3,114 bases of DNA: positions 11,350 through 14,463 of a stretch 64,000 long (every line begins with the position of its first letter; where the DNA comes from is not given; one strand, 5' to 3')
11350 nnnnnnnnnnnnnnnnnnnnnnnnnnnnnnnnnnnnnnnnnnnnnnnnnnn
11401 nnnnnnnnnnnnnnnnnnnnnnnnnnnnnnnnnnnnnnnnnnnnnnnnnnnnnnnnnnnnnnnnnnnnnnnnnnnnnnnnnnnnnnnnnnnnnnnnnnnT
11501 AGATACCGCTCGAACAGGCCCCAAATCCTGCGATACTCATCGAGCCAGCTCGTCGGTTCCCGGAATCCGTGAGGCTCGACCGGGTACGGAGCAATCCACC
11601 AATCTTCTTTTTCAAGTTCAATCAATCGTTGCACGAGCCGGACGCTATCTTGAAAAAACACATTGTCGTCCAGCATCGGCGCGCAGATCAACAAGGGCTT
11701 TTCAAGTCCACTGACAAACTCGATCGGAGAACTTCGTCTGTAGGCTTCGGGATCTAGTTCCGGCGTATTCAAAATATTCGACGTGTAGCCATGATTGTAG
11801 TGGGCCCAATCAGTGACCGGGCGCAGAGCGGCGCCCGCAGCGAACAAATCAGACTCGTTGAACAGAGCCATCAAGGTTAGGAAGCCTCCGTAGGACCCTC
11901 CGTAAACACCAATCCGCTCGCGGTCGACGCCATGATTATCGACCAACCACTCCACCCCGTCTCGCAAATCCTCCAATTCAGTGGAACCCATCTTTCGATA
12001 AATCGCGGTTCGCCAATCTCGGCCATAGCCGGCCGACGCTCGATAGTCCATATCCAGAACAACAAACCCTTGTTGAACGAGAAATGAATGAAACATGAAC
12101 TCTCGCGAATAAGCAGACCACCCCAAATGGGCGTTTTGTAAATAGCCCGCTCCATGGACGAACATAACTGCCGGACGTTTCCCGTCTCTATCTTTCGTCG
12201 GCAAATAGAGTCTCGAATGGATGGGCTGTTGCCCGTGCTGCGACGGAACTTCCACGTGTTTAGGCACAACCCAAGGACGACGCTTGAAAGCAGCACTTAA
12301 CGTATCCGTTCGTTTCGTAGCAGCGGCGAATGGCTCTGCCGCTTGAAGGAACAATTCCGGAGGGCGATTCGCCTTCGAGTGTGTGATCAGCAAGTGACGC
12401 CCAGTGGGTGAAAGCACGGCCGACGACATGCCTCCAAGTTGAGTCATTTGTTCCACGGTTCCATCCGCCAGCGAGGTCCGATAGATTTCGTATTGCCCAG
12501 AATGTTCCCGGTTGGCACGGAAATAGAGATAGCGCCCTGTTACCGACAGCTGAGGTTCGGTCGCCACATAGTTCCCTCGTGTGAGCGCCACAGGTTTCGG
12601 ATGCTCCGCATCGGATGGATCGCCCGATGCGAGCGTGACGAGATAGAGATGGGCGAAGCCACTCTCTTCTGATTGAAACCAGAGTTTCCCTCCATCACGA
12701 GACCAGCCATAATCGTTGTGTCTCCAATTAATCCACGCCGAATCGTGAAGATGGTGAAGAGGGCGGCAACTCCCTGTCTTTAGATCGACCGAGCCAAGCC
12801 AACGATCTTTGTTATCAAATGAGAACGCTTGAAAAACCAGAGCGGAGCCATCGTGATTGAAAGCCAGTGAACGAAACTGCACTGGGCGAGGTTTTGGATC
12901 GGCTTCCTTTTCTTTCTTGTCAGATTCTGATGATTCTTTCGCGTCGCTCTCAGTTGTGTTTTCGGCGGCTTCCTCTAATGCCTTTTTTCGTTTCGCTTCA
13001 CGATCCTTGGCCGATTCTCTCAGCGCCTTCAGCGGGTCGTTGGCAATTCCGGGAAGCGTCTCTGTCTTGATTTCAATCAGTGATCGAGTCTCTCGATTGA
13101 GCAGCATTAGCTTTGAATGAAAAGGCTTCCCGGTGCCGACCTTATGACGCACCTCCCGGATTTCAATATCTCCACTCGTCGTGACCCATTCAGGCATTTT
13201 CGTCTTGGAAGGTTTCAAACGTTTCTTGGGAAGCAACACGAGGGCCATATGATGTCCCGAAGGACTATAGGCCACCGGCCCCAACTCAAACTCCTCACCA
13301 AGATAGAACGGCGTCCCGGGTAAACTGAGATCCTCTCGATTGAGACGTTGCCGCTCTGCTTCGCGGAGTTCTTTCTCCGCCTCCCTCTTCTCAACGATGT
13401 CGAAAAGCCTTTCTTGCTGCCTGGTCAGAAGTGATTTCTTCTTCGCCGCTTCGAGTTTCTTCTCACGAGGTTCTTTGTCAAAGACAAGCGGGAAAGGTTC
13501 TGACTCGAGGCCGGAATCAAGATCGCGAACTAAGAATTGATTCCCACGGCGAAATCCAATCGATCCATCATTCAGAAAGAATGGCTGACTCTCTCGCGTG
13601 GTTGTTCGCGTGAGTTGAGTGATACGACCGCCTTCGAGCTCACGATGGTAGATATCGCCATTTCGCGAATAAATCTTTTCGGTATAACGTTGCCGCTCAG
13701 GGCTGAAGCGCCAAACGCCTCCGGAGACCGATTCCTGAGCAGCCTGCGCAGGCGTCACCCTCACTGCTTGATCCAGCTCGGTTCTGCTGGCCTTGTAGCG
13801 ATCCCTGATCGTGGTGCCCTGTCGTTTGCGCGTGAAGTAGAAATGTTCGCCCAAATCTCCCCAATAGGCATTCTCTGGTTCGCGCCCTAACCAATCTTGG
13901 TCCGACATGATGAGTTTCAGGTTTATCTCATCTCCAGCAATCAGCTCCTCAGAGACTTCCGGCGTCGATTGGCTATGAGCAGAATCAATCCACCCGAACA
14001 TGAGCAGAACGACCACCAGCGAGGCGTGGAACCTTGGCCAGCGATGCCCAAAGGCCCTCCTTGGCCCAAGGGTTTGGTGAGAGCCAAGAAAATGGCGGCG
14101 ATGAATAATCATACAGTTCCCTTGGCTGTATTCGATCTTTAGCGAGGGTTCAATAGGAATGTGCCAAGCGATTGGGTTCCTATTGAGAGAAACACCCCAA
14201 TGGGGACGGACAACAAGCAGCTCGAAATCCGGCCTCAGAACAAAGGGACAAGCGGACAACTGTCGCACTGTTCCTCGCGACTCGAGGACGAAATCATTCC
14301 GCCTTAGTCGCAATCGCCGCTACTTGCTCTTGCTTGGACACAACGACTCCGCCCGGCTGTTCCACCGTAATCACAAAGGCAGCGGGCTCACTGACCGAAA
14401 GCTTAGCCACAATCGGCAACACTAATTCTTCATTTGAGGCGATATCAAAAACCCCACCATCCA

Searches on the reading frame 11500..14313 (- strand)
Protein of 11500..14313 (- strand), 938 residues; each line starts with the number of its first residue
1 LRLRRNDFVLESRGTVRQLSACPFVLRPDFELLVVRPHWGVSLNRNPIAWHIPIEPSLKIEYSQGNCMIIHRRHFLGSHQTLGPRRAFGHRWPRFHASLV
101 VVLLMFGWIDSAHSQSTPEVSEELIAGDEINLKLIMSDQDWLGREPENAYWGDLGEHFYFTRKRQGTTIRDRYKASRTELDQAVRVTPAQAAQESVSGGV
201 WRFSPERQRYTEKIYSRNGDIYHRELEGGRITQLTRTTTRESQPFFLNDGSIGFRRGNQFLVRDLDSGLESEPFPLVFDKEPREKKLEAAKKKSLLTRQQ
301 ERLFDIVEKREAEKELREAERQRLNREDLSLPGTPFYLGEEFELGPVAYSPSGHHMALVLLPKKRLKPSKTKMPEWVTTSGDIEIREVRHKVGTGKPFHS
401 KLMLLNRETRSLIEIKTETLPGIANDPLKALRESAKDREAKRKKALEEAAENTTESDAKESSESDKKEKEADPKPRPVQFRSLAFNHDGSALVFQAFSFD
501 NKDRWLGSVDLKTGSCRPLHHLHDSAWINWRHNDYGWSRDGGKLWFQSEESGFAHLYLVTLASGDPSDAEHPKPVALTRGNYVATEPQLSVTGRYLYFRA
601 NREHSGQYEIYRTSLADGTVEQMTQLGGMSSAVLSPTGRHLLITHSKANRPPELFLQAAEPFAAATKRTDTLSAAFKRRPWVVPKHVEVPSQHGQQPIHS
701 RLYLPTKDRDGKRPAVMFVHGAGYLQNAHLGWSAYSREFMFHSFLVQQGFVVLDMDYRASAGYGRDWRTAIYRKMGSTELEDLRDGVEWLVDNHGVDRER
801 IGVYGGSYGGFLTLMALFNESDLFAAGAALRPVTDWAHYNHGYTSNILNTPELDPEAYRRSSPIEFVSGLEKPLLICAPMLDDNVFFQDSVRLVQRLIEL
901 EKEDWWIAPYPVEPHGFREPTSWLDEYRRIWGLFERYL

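Call 10: search_protein_families(library=pfam, proteins=[window:11500-14313:-], max_evalue=0.001)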
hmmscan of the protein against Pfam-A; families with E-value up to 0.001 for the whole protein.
window:11500-14313:- (938 aa): 6 families
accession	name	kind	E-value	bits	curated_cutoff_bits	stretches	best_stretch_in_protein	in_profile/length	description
PF00326.27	Peptidase_S9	-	5.6e-44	150.6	22.6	1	743-938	8-210/213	Prolyl oligopeptidase family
PF00930.27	DPPIV_N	-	2.6e-22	79.5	22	1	480-652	186-354/354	Dipeptidyl peptidase IV (DPP IV) N-terminal region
PF20434.5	BD-FAE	-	6.4e-15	55.7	26.8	1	702-897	3-215/215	BD-FAE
PF02129.25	Peptidase_S15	-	6.4e-12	46.2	23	1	698-840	5-137/262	X-Pro dipeptidyl-peptidase (S15 family)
PF07676.18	PD40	-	0.00023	21.4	20.9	0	592-612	19-38/38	WD40-like Beta Propeller Repeat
PF12697.13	Abhydrolase_6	-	0.00049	21.3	26.3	1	716-871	1-135/217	Alpha/beta hydrolase family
